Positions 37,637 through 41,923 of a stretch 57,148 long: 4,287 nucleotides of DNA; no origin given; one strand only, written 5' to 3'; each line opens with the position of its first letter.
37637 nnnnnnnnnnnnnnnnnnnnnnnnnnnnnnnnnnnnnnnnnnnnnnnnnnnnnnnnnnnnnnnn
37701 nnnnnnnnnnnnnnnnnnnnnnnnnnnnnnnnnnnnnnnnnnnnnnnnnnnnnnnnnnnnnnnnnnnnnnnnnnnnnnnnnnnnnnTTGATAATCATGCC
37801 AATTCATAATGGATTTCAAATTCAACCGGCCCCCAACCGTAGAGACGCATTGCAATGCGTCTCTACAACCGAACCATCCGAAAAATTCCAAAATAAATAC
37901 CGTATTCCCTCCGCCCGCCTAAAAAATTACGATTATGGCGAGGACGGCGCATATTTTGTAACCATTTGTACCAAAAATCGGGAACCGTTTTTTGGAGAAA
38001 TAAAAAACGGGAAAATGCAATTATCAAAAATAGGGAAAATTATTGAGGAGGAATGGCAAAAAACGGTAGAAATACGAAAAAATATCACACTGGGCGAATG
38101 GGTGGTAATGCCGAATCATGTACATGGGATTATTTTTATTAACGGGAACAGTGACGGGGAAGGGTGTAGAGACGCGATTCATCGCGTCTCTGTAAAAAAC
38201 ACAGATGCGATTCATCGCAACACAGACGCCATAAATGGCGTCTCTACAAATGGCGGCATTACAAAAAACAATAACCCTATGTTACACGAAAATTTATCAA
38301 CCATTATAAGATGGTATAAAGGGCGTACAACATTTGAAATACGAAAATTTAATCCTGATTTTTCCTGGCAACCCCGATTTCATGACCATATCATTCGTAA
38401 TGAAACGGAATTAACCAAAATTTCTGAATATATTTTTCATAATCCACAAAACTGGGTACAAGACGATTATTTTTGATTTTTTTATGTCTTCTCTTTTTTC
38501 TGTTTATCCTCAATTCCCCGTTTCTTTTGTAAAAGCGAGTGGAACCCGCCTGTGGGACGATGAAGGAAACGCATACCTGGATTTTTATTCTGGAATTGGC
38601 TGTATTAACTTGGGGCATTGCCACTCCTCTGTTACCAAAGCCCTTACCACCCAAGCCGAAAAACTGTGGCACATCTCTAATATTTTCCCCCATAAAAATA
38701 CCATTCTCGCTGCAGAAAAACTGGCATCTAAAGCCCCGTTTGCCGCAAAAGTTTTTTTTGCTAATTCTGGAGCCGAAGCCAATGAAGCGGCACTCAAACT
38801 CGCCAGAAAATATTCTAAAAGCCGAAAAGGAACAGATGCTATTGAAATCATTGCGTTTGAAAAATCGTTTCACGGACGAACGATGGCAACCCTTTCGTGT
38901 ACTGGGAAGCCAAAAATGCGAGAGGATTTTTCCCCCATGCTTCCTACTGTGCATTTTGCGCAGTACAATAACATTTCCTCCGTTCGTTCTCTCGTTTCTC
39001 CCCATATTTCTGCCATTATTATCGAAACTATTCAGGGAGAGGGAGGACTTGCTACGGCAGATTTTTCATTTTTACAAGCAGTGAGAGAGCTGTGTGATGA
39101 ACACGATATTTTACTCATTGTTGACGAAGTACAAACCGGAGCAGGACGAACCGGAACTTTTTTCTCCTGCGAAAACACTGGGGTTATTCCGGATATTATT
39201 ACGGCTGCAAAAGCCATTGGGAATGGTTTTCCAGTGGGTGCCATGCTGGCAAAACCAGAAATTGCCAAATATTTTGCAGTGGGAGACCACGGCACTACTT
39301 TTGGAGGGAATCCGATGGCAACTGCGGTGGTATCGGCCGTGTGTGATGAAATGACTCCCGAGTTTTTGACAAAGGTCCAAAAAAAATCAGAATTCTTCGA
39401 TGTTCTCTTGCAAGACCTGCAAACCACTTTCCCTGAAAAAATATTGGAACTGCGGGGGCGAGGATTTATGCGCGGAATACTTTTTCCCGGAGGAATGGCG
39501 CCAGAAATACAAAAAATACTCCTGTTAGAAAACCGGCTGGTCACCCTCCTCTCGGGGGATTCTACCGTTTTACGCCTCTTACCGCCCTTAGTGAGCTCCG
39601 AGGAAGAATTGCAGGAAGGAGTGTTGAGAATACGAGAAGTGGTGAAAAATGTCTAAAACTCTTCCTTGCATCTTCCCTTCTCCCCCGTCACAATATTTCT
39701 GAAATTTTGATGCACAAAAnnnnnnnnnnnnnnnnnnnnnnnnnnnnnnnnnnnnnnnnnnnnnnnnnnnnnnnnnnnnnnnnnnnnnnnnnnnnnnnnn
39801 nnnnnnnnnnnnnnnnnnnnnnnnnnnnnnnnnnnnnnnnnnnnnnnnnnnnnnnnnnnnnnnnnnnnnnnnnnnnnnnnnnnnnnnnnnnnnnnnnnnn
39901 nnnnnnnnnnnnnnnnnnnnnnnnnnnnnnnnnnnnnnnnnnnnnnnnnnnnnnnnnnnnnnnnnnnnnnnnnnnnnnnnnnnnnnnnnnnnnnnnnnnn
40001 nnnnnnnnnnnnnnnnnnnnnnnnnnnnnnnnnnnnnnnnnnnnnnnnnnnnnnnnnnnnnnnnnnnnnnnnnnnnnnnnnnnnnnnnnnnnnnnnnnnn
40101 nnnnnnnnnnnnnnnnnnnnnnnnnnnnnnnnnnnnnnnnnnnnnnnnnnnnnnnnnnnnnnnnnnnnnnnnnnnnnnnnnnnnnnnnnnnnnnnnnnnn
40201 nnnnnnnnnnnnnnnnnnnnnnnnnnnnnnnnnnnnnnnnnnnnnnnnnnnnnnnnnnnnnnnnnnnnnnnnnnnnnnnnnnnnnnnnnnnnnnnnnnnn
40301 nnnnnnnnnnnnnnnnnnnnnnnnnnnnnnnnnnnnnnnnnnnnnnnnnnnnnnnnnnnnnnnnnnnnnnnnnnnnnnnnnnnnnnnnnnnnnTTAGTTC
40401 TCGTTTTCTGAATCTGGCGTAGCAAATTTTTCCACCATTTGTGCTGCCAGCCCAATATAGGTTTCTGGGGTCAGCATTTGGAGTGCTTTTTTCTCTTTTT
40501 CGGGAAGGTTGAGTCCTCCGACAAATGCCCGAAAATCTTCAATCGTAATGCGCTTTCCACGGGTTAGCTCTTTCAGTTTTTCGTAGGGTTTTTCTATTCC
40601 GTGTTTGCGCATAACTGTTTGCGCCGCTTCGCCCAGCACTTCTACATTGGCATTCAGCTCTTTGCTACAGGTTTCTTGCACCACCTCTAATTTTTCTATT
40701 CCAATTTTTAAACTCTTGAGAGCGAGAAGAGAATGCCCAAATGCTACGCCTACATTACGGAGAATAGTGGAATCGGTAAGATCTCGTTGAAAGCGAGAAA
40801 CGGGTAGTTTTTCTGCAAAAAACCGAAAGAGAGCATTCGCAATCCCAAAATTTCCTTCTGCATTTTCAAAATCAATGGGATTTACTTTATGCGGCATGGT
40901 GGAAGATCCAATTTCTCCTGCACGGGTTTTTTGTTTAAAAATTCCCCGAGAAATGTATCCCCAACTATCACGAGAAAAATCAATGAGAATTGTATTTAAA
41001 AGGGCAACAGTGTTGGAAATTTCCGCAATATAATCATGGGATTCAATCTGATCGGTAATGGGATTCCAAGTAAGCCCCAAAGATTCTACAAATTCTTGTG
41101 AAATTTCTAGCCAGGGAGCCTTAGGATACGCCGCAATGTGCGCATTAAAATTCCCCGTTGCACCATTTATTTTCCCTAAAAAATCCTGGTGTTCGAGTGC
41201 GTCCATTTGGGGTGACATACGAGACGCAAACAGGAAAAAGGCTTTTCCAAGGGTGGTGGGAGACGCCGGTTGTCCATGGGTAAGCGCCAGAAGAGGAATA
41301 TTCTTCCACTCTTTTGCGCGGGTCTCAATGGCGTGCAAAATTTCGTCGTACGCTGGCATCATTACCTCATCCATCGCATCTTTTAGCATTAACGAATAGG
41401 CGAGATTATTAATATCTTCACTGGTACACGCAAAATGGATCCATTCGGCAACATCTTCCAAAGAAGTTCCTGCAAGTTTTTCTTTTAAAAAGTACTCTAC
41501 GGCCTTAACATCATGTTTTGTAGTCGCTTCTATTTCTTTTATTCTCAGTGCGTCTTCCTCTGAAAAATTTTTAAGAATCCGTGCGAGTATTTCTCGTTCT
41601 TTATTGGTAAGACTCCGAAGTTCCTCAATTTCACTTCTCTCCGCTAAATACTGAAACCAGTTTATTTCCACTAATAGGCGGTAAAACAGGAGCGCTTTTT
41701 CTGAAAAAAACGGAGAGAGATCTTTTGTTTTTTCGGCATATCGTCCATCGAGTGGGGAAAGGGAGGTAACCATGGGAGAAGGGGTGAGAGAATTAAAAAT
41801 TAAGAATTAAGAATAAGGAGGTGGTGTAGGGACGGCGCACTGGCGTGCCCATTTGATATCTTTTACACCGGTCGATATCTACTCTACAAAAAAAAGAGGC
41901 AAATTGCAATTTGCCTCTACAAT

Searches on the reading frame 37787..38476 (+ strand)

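Call 62: search_protein_families(library=pfam, proteins=[window:37787-38476:+], max_evalue=0.0001)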
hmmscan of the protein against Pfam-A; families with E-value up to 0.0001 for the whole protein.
window:37787-38476:+ (229 aa): 1 family
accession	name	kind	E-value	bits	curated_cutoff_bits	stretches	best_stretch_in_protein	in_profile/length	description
PF01797.21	Y1_Tnp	-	2.5e-06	28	23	0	169-217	64-119/121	Transposase IS200 like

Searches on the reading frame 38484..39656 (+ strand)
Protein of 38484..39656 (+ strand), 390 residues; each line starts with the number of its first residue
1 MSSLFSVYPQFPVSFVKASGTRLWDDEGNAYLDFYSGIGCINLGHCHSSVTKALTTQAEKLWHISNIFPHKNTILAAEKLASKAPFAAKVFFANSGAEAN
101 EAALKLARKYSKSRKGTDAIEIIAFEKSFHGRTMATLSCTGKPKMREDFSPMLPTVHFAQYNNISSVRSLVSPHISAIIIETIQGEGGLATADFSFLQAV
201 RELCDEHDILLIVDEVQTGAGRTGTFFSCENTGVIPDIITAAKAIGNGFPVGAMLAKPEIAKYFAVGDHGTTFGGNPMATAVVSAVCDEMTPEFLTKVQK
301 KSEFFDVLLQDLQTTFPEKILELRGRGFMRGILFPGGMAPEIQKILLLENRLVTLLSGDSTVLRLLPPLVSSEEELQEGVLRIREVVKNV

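Call 62: search_protein_families(library=pfam, proteins=[window:38484-39656:+], max_evalue=0.0001)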
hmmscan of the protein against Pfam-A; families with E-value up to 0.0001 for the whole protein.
window:38484-39656:+ (390 aa): 1 family
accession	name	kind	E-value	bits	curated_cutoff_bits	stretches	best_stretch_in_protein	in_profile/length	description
PF00202.27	Aminotran_3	-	8.4e-115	384.1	30.5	1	10-386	8-402/403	Aminotransferase class-III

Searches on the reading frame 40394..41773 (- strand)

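Call 75: search_protein_families(library=pfam, proteins=[window:40394-41773:-], max_evalue=0.0001)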
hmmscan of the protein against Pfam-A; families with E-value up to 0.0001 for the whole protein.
window:40394-41773:- (459 aa): 2 families
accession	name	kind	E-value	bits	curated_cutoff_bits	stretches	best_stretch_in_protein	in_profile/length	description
PF00206.25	Lyase_1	-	3.9e-57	194.5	27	1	10-307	1-305/312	Lyase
PF08328.16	ASL_C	-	1.8e-44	150.9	35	1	326-440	1-115/115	Adenylosuccinate lyase C-terminal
